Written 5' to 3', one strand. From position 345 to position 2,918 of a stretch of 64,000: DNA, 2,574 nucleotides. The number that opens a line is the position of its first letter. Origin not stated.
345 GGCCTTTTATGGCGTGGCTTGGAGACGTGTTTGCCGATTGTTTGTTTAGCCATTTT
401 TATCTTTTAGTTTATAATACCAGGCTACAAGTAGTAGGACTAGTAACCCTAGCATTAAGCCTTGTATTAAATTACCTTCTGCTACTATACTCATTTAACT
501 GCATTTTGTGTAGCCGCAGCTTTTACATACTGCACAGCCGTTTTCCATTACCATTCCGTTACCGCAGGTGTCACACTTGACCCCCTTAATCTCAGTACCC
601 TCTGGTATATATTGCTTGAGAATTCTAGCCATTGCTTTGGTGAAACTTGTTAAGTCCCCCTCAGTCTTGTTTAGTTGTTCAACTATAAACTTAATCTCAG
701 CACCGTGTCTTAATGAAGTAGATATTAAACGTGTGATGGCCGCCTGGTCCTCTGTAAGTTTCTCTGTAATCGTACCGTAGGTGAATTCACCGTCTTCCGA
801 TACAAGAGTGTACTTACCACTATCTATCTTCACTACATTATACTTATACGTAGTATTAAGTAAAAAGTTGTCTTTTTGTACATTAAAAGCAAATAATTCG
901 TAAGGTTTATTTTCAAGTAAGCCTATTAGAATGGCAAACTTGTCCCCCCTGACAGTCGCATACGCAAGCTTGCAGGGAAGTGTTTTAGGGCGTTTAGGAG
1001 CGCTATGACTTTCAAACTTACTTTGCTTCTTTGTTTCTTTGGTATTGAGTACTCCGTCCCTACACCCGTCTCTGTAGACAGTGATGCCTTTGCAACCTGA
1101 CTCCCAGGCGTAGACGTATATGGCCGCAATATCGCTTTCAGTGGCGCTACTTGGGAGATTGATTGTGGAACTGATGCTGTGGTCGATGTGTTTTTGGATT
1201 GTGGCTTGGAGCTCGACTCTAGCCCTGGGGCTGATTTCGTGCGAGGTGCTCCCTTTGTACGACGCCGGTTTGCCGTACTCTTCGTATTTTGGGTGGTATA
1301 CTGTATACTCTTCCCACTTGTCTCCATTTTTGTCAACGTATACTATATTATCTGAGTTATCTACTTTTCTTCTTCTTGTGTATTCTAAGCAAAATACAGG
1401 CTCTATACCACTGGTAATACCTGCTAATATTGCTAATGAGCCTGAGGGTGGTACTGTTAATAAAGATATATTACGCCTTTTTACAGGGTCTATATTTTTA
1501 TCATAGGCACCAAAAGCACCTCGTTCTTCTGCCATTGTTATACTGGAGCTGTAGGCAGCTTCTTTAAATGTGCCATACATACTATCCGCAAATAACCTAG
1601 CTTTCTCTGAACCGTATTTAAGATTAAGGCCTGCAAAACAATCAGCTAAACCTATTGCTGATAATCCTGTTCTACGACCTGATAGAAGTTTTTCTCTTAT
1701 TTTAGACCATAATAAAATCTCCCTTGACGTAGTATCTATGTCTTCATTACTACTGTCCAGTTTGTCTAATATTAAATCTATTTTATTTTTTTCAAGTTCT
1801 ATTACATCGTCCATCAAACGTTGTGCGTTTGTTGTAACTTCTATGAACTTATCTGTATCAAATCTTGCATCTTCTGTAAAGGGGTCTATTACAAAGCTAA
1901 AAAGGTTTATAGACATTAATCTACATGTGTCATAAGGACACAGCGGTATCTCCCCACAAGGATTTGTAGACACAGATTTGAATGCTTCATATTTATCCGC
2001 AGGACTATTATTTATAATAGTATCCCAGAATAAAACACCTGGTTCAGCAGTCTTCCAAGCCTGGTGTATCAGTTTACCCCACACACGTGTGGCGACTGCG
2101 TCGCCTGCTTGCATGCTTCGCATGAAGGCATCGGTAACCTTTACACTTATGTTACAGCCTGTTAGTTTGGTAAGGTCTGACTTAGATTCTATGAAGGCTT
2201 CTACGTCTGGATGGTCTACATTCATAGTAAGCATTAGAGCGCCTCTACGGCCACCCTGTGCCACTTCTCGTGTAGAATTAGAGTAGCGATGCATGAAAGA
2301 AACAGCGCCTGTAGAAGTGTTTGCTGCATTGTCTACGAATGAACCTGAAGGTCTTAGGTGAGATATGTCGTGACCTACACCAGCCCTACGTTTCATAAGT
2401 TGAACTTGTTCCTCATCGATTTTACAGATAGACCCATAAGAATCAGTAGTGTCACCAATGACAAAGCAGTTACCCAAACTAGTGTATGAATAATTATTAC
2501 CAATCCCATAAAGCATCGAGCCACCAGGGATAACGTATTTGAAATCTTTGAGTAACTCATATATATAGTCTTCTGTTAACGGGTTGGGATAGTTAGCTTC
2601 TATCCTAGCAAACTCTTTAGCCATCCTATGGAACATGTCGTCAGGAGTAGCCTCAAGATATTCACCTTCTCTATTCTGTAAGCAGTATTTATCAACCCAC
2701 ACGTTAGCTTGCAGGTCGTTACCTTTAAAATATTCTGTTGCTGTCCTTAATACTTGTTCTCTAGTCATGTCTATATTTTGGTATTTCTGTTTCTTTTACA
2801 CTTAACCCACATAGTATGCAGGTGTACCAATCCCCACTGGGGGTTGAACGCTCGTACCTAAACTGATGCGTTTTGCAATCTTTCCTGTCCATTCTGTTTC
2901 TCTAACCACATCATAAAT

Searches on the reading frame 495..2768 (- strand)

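Call 46: search_protein_families(library=phrogs, proteins=[window:495-2768:-], max_evalue=0.00001)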
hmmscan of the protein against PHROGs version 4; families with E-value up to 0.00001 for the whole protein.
window:495-2768:- (757 aa): 6 families
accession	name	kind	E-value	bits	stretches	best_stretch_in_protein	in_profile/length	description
phrog_84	-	DNA, RNA and nucleotide metabolism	8.5e-100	336.2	1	20-756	202-973/975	ribonucleoside-diphosphate reductase large subunit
phrog_367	-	DNA, RNA and nucleotide metabolism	2.8e-26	92.9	1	169-567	277-651/701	ribonucleotide reductase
phrog_3987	-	DNA, RNA and nucleotide metabolism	1.8e-25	90.5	1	24-223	149-348/467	ribonucleotide reductase large subunit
phrog_3844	-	moron, auxiliary metabolic gene and host takeover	1.9e-19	70.9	1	432-561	313-426/451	NrdA-like aerobic NDP reductase large subunit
phrog_6132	-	DNA, RNA and nucleotide metabolism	3.8e-07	30.7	1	101-174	218-290/530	ribonucleotide reductase large subunit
phrog_12229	-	DNA, RNA and nucleotide metabolism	9e-06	25.4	0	174-260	474-559/577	ribonucleotide reductase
